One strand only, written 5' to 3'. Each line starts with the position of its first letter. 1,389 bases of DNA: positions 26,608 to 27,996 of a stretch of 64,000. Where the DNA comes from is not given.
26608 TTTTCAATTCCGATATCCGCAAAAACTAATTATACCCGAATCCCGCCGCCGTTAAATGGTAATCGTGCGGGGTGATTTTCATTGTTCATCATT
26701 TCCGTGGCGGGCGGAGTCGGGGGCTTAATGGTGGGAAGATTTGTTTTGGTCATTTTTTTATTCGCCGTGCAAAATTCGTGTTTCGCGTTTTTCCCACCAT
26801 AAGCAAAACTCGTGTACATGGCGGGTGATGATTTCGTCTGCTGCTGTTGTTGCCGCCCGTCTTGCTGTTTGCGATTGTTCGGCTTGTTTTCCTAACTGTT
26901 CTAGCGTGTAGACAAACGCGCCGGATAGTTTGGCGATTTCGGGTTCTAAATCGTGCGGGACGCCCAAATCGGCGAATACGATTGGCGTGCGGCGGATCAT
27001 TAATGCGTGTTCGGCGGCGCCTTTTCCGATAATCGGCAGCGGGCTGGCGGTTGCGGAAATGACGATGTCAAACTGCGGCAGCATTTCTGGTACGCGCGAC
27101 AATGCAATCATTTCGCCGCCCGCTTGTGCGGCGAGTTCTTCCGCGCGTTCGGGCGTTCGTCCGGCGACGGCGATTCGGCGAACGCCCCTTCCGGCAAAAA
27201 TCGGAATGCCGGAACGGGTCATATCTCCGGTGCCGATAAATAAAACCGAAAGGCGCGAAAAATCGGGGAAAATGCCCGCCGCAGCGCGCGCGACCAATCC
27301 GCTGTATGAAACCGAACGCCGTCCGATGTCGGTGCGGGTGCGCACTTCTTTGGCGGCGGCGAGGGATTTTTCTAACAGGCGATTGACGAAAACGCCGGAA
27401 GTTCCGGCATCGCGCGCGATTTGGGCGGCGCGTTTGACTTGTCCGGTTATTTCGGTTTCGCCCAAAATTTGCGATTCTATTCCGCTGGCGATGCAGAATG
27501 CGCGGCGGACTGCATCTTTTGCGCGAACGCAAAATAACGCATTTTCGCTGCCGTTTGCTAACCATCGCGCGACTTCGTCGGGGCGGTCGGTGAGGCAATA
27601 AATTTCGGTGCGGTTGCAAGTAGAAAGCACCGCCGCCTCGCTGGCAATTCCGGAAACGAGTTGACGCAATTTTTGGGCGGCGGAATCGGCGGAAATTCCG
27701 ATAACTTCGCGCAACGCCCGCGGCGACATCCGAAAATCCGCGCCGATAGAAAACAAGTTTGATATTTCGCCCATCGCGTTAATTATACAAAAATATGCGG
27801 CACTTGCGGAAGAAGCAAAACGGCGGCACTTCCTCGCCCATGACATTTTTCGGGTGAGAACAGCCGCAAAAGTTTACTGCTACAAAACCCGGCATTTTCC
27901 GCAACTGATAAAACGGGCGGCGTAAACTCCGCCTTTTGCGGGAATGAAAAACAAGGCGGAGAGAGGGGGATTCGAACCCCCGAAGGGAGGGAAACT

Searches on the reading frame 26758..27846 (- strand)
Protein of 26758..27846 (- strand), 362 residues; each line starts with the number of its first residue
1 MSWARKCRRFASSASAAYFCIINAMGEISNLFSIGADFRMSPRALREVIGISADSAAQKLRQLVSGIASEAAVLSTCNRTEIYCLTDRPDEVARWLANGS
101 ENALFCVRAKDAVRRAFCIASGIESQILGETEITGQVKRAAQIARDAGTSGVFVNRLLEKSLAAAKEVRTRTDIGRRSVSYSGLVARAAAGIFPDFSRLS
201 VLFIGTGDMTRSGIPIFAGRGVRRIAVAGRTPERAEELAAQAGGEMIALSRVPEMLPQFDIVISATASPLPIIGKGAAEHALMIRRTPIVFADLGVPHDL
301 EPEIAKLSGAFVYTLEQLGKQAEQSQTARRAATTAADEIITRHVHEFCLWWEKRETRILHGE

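Call 3: search_protein_families(library=pfam, proteins=[window:26758-27846:-], max_evalue=0.01)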
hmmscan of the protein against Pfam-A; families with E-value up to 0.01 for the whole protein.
window:26758-27846:- (362 aa): 4 families
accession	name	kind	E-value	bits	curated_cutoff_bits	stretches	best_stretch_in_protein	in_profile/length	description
PF05201.20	GlutR_N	-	1.6e-34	119.3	27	1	34-172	1-151/151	Glutamyl-tRNAGlu reductase, N-terminal domain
PF01488.26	Shikimate_DH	-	1.3e-30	106.8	24.3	1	189-318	3-135/138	Shikimate / quinate 5-dehydrogenase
PF03807.23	F420_oxidored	-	4.3e-05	24.5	21.6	1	201-265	2-66/94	NADP oxidoreductase coenzyme F420-dependent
PF02423.21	OCD_Mu_crystall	-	0.00066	19.2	24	1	203-340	134-274/314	Ornithine cyclodeaminase/mu-crystallin family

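Call 22: find_homologous_proteins(query=window:26758-27774:-, max_evalue=1e-20)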
Query window:26758-27774:- (338 aa): 7834 proteins with E <= 1e-20 among 8000 candidates; the best 120 are listed.
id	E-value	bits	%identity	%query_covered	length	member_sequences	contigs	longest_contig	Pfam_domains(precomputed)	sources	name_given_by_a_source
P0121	5.7e-198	674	98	96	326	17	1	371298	PF05201.21,PF01488.27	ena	-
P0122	1.3e-164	565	79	98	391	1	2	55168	PF05201.21,PF00745.26,PF01488.27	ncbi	ncbi:MAG: glutamyl-tRNA reductase [Gammaproteobacteria bacterium]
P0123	3.0e-164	564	79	98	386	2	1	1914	PF05201.21,PF00745.26,PF01488.27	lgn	-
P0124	1.3e-154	532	76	97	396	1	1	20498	PF05201.21,PF00745.26,PF01488.27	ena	-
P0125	1.1e-149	516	72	98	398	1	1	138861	PF05201.21,PF00745.26,PF01488.27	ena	-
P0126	1.4e-142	493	71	97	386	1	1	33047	PF05201.21,PF03807.24,PF00745.26,PF01488.27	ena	-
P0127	2.5e-140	485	68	98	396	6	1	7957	PF05201.21,PF00745.26,PF01488.27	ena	-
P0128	7.4e-138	477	67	98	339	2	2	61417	PF05201.21,PF01488.27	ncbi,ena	-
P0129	7.4e-136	470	66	98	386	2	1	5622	PF05201.21,PF00745.26,PF01488.27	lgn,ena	-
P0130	2.7e-135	469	67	98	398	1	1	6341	PF05201.21,PF00745.26,PF01488.27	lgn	-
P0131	6.3e-133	461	65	99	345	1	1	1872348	PF05201.21,PF01488.27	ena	-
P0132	1.7e-131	456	67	98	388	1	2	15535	PF05201.21,PF00745.26,PF01488.27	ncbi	ncbi:MAG: glutamyl-tRNA reductase [Gammaproteobacteria bacterium]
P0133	6.0e-131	454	64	100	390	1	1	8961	PF05201.21,PF00745.26,PF01488.27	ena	-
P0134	1.6e-130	453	66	98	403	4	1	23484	PF05201.21,PF00745.26,PF01488.27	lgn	-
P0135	9.8e-127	440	62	98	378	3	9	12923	PF05201.21,PF01488.27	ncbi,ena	-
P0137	3.0e-123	429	63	97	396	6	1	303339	PF05201.21,PF00745.26,PF01488.27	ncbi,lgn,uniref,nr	ncbi:glutamyl-tRNA reductase [Candidatus Persebacteraceae bacterium Df01]|uniref:Glutamyl-tRNA reduc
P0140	3.4e-112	393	60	99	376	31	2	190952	PF05201.21,PF01488.27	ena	-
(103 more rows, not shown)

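Call 23: find_encoding_contigs(protein=P0122, flank=5000, max_places=2)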
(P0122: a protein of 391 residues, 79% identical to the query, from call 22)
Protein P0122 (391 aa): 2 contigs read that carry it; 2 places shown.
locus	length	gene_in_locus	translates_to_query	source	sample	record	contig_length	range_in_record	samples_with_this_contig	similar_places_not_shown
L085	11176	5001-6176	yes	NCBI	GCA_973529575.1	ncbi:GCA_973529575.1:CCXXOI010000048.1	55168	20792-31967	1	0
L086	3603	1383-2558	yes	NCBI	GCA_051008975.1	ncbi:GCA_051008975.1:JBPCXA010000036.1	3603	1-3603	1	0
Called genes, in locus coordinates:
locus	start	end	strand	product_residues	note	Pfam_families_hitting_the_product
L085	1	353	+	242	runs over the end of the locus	PF00106:adh_short, PF08659:KR (weak), PF13561:adh_short_C2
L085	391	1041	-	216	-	-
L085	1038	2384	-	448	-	-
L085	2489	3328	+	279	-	PF01557:FAA_hydrolase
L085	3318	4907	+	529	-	PF08666:SAF, PF04295:GD_AH_second, PF20629:GD_AH_C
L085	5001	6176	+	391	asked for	PF05201:GlutR_N, PF01488:Shikimate_DH, PF00745:GlutR_dimer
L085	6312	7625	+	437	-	PF02086:MethyltransfD12 (faint), PF01555:N6_N4_Mtase, PF02945:Endonuclease_7 (faint), PF01844:HNH (weak)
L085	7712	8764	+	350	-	PF03462:PCRF, PF00472:RF-1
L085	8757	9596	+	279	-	PF17827:PrmC_N, PF03602:Cons_hypoth95 (weak), PF05175:MTS, PF06325:PrmA (weak), PF10294:Methyltransf_16, PF13847:Methyltransf_31, PF08242:Methyltransf_12 (weak), PF13649:Methyltransf_25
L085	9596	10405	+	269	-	PF01149:Fapy_DNA_glyco, PF06831:H2TH, PF06827:zf-FPG_IleRS (weak)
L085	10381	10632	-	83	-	-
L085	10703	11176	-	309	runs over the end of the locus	PF01715:IPPT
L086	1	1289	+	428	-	PF04295:GD_AH_second, PF20629:GD_AH_C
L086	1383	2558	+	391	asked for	PF05201:GlutR_N, PF01488:Shikimate_DH, PF00745:GlutR_dimer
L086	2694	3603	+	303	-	PF01555:N6_N4_Mtase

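Call 24: find_encoding_contigs(protein=P0125, flank=5000, max_places=2)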
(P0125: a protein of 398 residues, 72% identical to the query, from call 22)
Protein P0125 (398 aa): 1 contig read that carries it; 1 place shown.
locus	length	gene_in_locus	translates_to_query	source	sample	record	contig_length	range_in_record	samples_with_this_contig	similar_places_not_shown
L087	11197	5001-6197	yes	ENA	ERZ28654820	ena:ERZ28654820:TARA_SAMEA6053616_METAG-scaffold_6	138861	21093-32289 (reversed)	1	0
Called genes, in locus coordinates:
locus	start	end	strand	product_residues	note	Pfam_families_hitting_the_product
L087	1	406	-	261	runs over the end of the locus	-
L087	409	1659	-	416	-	PF02403:Seryl_tRNA_N, PF00587:tRNA-synt_2b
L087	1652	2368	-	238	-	PF00005:ABC_tran, PF13304:AAA_21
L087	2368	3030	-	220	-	PF00702:Hydrolase, PF12710:HAD, PF13419:HAD_2, PF13242:Hydrolase_like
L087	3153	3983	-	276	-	PF00834:Ribul_P_3_epim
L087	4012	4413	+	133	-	PF04379:DUF525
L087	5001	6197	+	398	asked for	PF05201:GlutR_N, PF01488:Shikimate_DH, PF00745:GlutR_dimer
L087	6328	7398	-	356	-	PF02805:Ada_Zn_binding, PF00165:HTH_AraC, PF12833:HTH_18, PF01035:DNA_binding_1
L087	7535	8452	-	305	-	PF00892:EamA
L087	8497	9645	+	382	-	PF00044:Gp_dh_N, PF02800:Gp_dh_C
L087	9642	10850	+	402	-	PF00162:PGK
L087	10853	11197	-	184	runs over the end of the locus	PF13650:Asp_protease_2, PF13975:gag-asp_proteas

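Call 25: find_encoding_contigs(protein=P0131, flank=5000, max_places=2)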
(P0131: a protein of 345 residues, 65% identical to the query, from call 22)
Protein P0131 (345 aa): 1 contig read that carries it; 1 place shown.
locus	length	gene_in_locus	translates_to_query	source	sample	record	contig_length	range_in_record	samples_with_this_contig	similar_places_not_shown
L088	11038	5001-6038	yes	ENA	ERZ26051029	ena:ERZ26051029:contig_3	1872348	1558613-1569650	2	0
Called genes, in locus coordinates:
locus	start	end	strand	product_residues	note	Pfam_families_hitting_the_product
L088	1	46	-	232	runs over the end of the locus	PF01939:NucS_C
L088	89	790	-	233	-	PF03009:GDPD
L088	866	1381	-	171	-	PF03167:UDG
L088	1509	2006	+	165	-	PF04752:ChaC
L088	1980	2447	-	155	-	PF00588:SpoU_methylase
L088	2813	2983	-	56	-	-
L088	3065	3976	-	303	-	PF13606:Ank_3 (faint), PF12796:Ank_2, PF13637:Ank_4, PF13857:Ank_5 (weak), PF00023:Ank, PF12796:Ank_2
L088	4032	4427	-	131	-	-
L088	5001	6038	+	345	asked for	PF05201:GlutR_N, PF01488:Shikimate_DH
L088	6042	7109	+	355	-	PF03462:PCRF, PF00472:RF-1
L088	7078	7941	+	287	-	PF17827:PrmC_N, PF03602:Cons_hypoth95, PF05175:MTS, PF10294:Methyltransf_16, PF13649:Methyltransf_25, PF13847:Methyltransf_31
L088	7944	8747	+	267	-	PF01149:Fapy_DNA_glyco, PF06831:H2TH, PF06827:zf-FPG_IleRS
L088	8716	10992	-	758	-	PF13567:DUF4131, PF03772:Competence, PF00753:Lactamase_B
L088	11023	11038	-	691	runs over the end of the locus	PF03190:Thioredox_DsbH, PF13899:Thioredoxin_7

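Call 31: find_encoding_contigs(protein=P0124, flank=4000, max_places=1)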
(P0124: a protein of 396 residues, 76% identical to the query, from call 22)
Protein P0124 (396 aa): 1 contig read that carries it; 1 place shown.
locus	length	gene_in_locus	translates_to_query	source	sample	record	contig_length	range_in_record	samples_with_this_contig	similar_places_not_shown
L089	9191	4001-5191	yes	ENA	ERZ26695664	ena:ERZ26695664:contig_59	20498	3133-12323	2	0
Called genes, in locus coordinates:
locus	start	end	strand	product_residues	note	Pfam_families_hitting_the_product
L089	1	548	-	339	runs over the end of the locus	PF02618:YceG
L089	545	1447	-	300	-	PF01370:Epimerase (faint), PF05368:NmrA, PF13460:NAD_binding_10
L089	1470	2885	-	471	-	PF02812:ELFV_dehydrog_N, PF00208:ELFV_dehydrog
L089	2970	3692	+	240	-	PF06764:DUF1223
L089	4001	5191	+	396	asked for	PF05201:GlutR_N, PF01488:Shikimate_DH, PF00745:GlutR_dimer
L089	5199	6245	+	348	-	PF03462:PCRF, PF00472:RF-1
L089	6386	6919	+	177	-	-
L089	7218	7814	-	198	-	-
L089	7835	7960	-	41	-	-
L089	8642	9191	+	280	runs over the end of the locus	PF08242:Methyltransf_12 (faint), PF17827:PrmC_N, PF03602:Cons_hypoth95 (weak), PF05175:MTS, PF06325:PrmA (weak), PF10294:Methyltransf_16, PF13649:Methyltransf_25 (weak), PF13847:Methyltransf_31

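Call 32: find_encoding_contigs(protein=P0128, flank=4000, max_places=2)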
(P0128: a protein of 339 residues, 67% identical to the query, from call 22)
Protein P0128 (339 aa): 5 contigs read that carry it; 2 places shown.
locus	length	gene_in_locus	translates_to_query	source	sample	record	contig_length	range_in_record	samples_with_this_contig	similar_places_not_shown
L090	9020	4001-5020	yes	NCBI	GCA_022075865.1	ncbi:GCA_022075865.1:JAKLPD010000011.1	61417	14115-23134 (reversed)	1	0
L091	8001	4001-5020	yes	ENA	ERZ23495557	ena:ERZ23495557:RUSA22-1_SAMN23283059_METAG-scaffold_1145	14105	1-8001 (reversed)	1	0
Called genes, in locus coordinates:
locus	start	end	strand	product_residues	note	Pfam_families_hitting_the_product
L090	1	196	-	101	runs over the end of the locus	PF03840:SecG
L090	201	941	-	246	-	PF00121:TIM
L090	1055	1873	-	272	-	PF03009:GDPD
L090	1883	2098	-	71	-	-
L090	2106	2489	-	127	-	-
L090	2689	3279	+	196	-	PF04752:ChaC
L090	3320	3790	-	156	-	PF00588:SpoU_methylase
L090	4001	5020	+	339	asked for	PF05201:GlutR_N, PF01488:Shikimate_DH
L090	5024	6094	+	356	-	PF03462:PCRF, PF00472:RF-1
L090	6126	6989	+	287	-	PF17827:PrmC_N, PF10294:Methyltransf_16 (weak), PF03602:Cons_hypoth95, PF05175:MTS, PF06325:PrmA (weak), PF08242:Methyltransf_12 (weak), PF13649:Methyltransf_25, PF13847:Methyltransf_31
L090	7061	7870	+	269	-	PF01149:Fapy_DNA_glyco, PF06831:H2TH, PF06827:zf-FPG_IleRS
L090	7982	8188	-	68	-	-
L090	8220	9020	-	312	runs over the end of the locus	PF07751:Abi_2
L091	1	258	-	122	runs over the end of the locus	PF03840:SecG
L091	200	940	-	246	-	PF00121:TIM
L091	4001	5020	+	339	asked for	PF05201:GlutR_N, PF01488:Shikimate_DH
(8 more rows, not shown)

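Call 33: find_encoding_contigs(protein=P0137, flank=4000, max_places=1)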
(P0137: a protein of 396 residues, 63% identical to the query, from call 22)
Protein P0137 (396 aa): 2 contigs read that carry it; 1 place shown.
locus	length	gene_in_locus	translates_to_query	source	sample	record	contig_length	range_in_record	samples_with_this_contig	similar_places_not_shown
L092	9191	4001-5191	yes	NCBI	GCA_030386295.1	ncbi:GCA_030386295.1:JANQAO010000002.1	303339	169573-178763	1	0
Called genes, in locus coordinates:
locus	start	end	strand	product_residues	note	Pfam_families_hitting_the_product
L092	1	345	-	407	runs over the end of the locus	PF00145:DNA_methylase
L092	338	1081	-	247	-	PF09553:RE_Eco47II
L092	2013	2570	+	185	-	PF08534:Redoxin, PF00578:AhpC-TSA (weak)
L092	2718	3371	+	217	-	PF00578:AhpC-TSA, PF08534:Redoxin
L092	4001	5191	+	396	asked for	PF05201:GlutR_N, PF01488:Shikimate_DH, PF00745:GlutR_dimer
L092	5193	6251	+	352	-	PF03462:PCRF, PF00472:RF-1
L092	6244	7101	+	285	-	PF17827:PrmC_N, PF03602:Cons_hypoth95, PF05175:MTS, PF10294:Methyltransf_16, PF13847:Methyltransf_31, PF08242:Methyltransf_12 (faint), PF13649:Methyltransf_25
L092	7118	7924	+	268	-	PF01149:Fapy_DNA_glyco, PF06831:H2TH, PF06827:zf-FPG_IleRS (weak)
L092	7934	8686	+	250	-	PF00899:ThiF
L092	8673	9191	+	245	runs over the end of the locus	PF00588:SpoU_methylase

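Call 79: find_encoding_contigs(protein=P0126, flank=4000, max_places=2)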
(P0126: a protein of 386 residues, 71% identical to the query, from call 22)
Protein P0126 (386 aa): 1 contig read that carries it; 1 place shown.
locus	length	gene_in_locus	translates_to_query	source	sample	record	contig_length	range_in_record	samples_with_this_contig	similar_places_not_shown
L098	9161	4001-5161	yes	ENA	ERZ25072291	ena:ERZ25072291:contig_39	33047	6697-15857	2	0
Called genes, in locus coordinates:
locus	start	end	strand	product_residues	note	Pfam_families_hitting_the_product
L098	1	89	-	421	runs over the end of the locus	PF02403:Seryl_tRNA_N, PF00587:tRNA-synt_2b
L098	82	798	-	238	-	PF00005:ABC_tran, PF13304:AAA_21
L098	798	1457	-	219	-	PF00702:Hydrolase, PF12710:HAD, PF13419:HAD_2, PF13242:Hydrolase_like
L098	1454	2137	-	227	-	PF00834:Ribul_P_3_epim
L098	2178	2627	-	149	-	-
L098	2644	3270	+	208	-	PF04752:ChaC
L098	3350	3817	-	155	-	PF00588:SpoU_methylase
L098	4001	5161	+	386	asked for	PF05201:GlutR_N, PF01488:Shikimate_DH, PF03807:F420_oxidored (weak), PF00745:GlutR_dimer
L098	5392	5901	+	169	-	PF12570:DUF3750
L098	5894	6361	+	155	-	PF22769:DCD (weak), PF00692:dUTPase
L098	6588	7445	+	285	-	PF14743:DNA_ligase_OB_2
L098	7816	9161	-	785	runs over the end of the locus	-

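Call 80: find_encoding_contigs(protein=P0140, flank=4000, max_places=2)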
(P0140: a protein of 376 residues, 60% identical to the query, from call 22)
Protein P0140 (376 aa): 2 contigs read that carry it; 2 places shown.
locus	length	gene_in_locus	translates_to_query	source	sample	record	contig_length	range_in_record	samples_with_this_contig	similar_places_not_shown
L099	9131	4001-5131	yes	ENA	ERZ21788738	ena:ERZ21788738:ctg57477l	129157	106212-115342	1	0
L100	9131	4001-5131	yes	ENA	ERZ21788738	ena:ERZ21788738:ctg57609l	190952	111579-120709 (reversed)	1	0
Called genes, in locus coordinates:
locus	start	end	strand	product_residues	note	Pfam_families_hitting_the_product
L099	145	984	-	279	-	PF00793:DAHP_synth_1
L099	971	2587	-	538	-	PF06418:CTP_synth_N, PF00117:GATase, PF07722:Peptidase_C26 (faint)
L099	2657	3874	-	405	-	PF02790:COX2_TM, PF00116:COX2, PF00034:Cytochrom_C (weak), PF13442:Cytochrome_CBB3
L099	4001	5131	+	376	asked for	PF05201:GlutR_N, PF01488:Shikimate_DH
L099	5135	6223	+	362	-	PF03462:PCRF, PF00472:RF-1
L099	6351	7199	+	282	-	PF17827:PrmC_N, PF03602:Cons_hypoth95 (weak), PF05175:MTS, PF10294:Methyltransf_16 (weak), PF08242:Methyltransf_12 (weak), PF13649:Methyltransf_25, PF13847:Methyltransf_31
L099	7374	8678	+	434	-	PF00815:Histidinol_dh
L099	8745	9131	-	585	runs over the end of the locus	PF03460:NIR_SIR_ferr, PF01077:NIR_SIR, PF03460:NIR_SIR_ferr (weak)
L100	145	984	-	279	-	PF00793:DAHP_synth_1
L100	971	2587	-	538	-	PF06418:CTP_synth_N, PF00117:GATase, PF07722:Peptidase_C26 (faint)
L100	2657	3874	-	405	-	PF02790:COX2_TM, PF00116:COX2, PF00034:Cytochrom_C (weak), PF13442:Cytochrome_CBB3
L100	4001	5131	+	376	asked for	PF05201:GlutR_N, PF01488:Shikimate_DH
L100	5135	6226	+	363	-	PF03462:PCRF, PF00472:RF-1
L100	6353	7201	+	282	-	PF17827:PrmC_N, PF03602:Cons_hypoth95 (weak), PF05175:MTS, PF10294:Methyltransf_16 (weak), PF08242:Methyltransf_12 (weak), PF13649:Methyltransf_25, PF13847:Methyltransf_31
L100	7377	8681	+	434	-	PF00815:Histidinol_dh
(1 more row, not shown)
